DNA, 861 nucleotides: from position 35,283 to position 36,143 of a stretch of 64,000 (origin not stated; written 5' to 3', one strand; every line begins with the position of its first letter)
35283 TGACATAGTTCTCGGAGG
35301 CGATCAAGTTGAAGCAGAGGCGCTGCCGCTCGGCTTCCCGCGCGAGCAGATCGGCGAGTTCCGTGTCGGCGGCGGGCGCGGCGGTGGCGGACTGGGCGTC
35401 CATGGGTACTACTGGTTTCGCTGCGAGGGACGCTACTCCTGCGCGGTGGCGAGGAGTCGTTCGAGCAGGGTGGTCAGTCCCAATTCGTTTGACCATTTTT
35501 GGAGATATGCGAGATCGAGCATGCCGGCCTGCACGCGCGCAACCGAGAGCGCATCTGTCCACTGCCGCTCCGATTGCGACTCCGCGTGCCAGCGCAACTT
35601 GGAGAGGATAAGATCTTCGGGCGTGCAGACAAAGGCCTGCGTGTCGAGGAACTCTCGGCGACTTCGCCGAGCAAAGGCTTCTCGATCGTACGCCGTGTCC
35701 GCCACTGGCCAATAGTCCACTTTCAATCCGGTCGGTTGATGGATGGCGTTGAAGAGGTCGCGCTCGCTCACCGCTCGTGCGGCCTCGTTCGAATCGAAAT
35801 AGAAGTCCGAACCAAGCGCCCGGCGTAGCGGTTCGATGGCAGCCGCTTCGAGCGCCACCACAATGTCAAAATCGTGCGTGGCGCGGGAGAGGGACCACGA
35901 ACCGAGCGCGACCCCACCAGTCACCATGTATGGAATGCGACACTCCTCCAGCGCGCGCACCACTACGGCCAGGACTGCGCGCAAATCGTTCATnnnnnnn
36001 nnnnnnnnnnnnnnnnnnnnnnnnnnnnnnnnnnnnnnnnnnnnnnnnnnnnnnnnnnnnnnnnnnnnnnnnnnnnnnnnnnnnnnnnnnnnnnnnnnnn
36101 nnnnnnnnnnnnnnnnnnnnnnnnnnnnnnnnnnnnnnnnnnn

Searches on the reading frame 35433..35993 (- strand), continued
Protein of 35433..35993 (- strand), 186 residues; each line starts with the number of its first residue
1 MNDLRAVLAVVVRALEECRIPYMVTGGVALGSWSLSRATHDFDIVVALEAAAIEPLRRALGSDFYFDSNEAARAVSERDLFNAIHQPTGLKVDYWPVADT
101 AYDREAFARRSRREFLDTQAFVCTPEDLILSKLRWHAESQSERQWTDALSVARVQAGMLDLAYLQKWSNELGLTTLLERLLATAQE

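Call 35: predict_structure(alignment_id=A1)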
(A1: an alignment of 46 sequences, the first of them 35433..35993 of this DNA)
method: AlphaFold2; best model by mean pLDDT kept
length: 186 residues; sequences in the alignment: 46
mean_pLDDT: 96.2   pTM: 0.91
mean pLDDT of the five models: 96.2, 96.2, 96.0, 95.5, 95.3
residues with pLDDT >= 90: 173; 70-90: 12; 50-70: 1; < 50: 0
segments of 3 or more residues with pLDDT < 50: none
pLDDT, mean of each block of 10 residues (from residue 1): 89 98 95 86 96 98 98 97 97 97 98 94 98 98 97 97 99 99 97
secondary structure, 60 per line:
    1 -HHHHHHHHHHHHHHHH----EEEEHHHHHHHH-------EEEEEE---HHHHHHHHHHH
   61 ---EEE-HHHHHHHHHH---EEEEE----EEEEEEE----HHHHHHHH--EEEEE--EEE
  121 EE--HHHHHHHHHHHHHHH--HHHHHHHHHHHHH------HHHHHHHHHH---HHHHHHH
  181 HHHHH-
elements in order: H2-17 E22-25 H26-33 E41-46 H50-60 E64-66 H68-77 E81-85 E90-96 H101-108 E111-115 E118-122 H125-139 H142-154 H161-170 H174-185

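Call 40: fold_search(model_id=the predicted structure, library=pdb)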
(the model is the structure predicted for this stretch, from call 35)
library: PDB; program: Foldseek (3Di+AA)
matches with E <= 10: 274; with E <= 0.001: 17
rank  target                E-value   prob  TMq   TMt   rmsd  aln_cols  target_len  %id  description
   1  8an5_A                3.1e-08  1.00  0.73  0.70   4.2       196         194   23  MenAT1 toxin-antitoxin complex (rv0078a-rv0078b) from Mycobacterium tuberculosis H37Rv (released 2023-08-02)
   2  8an5_B                1.3e-07  1.00  0.65  0.66   6.1       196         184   25  MenAT1 toxin-antitoxin complex (rv0078a-rv0078b) from Mycobacterium tuberculosis H37Rv (released 2023-08-02)
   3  8an4_B                4.0e-07  1.00  0.70  0.69   4.0       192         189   21  MenT1 toxin (rv0078a) from Mycobacterium tuberculosis H37Rv (released 2023-08-02)
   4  8an4_A                4.5e-07  1.00  0.71  0.68   3.8       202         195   23  MenT1 toxin (rv0078a) from Mycobacterium tuberculosis H37Rv (released 2023-08-02)
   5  8rr5                  3.9e-06  1.00  0.52  0.55   9.2       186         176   25  MenT1 toxin (rv0078a) from Mycobacterium tuberculosis H37Rv, phosphorylated at T39 (released 2024-09-11)
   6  5kqj_MODEL_1_A        8.2e-05  1.00  0.54  0.54   8.0       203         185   15  Solution Structure of Antibiotic-Resistance Factor ANT(2'')-Ia Reveals Substrate-Regulated Conformation Dynami (released 2017-07-12)
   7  4ok0_B                2.3e-04  1.00  0.38  0.33  12.9       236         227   13  Crystal structure of putative nucleotidyltransferase from H. pylori (released 2014-04-09)
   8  5cfs                  3.1e-04  1.00  0.55  0.58   6.5       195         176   13  Crystal Structure of ANT(2")-Ia in complex with AMPCPP and tobramycin (released 2016-03-16)
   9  4wqk                  3.1e-04  1.00  0.55  0.57   6.4       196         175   15  Crystal structure of aminoglycoside nucleotidylyltransferase ANT(2")-Ia, apo form (released 2014-11-12)
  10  5uvd                  4.2e-04  1.00  0.56  0.49   8.4       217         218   16  Crystal structure of an antigenic nucleotidyltransferase-like protein from Paracoccidioides brasiliensis (released 2018-01-31)
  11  5cfu                  4.2e-04  1.00  0.52  0.55   7.4       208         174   14  Crystal Structure of ANT(2")-Ia in complex with adenylyl-2"-tobramycin (released 2016-07-20)
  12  6kal_D                4.7e-04  1.00  0.47  0.21   6.8       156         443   21  Crystal structure of FKRP in complex with Mg ion and CMP (released 2020-01-15)
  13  6kak_A                5.6e-04  1.00  0.48  0.22   6.3       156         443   22  Crystal structure of FKRP in complex with Mg ion (released 2020-01-15)
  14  6kal_C                6.7e-04  1.00  0.49  0.23   5.2       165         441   18  Crystal structure of FKRP in complex with Mg ion and CMP (released 2020-01-15)
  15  4o8s                  7.1e-04  0.99  0.39  0.33  11.7       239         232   11  Crystal structure of JHP933 from Helicobacter pylori (released 2014-09-10)
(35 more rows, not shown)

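Call 64: search_dna_similar(query=window:35433-35993:-, collection=plasmids, mode=protein, max_rows=15, max_evalue=0.001)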
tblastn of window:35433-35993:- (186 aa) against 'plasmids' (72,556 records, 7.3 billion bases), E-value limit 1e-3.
Records with a match: 6; places in all: 6; records where one place covers at least 80% of the query: 6.
Best place of each record, by identity: <60% 6.
By first word of the organism name: Nostoc 2; Planktothrix 1; Calothrix 1; Herpetosiphon 1; Pseudanabaena 1.
By predicted mobility (MOB-suite, as given by PLSDB): non-mobilizable 4; mobilizable 2.
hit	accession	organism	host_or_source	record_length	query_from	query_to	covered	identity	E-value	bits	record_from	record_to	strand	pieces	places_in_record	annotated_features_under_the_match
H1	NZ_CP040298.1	Nostoc sp. TCL26-01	Leiosporoceros dussii,pure culture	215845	16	168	82%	34.4%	3e-13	74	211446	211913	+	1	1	hypothetical protein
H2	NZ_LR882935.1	Planktothrix agardhii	-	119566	16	168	82%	33.8%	5e-21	96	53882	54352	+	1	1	hypothetical protein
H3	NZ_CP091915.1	Nostoc sp. UHCC 0870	cell culture,Brackish water, ...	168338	16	168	82%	33.8%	2e-11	69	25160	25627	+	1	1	hypothetical protein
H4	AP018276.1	Calothrix sp. NIES-4101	-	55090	16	168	82%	33.1%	2e-12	72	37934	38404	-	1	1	hypothetical protein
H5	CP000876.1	Herpetosiphon aurantiacus DSM 785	-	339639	16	168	82%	31.9%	1e-10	66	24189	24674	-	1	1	conserved hypothetical protein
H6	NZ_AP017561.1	Pseudanabaena sp. ABRG5-3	-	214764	18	169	82%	29.2%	1e-13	75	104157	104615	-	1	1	hypothetical protein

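Call 65: search_dna_similar(query=window:35433-35993:-, collection=phages, mode=protein, max_rows=10, max_evalue=0.001)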
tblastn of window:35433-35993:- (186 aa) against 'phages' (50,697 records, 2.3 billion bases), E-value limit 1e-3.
No match.

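Call 75: search_protein_families(library=phrogs, proteins=[window:35433-35993:-], max_evalue=0.01)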
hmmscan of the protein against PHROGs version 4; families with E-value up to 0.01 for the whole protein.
window:35433-35993:- (186 aa): 0 families

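Call 82: search_protein_representatives(alignment_id=A1)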
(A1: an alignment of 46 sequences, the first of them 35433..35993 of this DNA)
Query: 46 sequences, 188 profile positions. Proteins with E-value up to 0.001 (for the whole library): 24484; up to 1e-10: 9208; up to 1e-30: 2027. The best 150 are listed.
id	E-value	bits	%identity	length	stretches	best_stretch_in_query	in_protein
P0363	1.4e-67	243.4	-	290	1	7-186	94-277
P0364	1.4e-66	240.1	-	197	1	5-185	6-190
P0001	1.6e-66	239.9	-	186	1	3-187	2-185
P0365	2.7e-65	235.9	-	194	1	4-185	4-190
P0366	4.0e-65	235.4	-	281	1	3-186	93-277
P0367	5.7e-65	234.8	-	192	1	5-186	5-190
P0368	1.3e-64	233.6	-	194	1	5-185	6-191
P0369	4.2e-64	232.0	-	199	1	4-186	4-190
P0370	5.2e-64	231.7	-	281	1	4-186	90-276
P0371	8.4e-64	231.0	-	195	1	4-186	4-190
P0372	9.2e-64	230.9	-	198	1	4-186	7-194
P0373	1.6e-63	230.1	-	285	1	4-186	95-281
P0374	2.4e-63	229.5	-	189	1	4-183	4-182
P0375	2.5e-63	229.5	-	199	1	6-186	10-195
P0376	4.7e-63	228.6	-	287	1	4-186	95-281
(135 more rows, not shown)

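Call 85: find_encoding_contigs(protein=P0363, flank=2500, max_places=2)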
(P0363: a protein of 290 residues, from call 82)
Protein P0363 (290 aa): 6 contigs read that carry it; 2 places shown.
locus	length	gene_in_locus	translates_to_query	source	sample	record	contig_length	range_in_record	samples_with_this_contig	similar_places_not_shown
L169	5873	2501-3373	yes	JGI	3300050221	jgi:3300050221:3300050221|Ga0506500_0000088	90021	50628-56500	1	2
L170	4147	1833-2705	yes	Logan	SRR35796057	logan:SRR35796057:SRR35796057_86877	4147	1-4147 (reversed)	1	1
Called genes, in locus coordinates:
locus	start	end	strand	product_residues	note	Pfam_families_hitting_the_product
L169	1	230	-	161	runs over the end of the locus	PF00903:Glyoxalase, PF18029:Glyoxalase_6 (weak)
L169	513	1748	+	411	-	-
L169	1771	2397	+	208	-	-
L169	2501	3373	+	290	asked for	-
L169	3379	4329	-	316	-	PF00583:Acetyltransf_1, PF13508:Acetyltransf_7 (weak)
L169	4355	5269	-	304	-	PF00561:Abhydrolase_1, PF12697:Abhydrolase_6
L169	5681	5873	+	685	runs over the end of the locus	PF13618:Gluconate_2-dh3 (weak), PF00890:FAD_binding_2 (faint), PF01266:DAO, PF00732:GMC_oxred_N, PF05199:GMC_oxred_C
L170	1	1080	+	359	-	?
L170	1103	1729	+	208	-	-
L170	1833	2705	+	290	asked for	-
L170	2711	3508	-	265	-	PF00583:Acetyltransf_1, PF13508:Acetyltransf_7 (weak)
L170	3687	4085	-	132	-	-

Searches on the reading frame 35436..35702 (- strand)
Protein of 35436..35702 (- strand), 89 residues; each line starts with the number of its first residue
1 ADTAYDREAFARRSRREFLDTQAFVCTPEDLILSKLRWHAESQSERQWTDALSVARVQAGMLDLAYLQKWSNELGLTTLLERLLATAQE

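Call 55: search_solved_structures(query=A4, max_evalue=10, show_alignments=3)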
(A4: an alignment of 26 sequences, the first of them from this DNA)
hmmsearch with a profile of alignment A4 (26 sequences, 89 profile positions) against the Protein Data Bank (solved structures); distinct sequences matched with E-value up to 10: 1.
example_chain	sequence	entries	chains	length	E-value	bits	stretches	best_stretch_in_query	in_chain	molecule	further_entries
5uvd_A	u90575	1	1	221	0.46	13.6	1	10-57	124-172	Nucleotidyltransferase-like protein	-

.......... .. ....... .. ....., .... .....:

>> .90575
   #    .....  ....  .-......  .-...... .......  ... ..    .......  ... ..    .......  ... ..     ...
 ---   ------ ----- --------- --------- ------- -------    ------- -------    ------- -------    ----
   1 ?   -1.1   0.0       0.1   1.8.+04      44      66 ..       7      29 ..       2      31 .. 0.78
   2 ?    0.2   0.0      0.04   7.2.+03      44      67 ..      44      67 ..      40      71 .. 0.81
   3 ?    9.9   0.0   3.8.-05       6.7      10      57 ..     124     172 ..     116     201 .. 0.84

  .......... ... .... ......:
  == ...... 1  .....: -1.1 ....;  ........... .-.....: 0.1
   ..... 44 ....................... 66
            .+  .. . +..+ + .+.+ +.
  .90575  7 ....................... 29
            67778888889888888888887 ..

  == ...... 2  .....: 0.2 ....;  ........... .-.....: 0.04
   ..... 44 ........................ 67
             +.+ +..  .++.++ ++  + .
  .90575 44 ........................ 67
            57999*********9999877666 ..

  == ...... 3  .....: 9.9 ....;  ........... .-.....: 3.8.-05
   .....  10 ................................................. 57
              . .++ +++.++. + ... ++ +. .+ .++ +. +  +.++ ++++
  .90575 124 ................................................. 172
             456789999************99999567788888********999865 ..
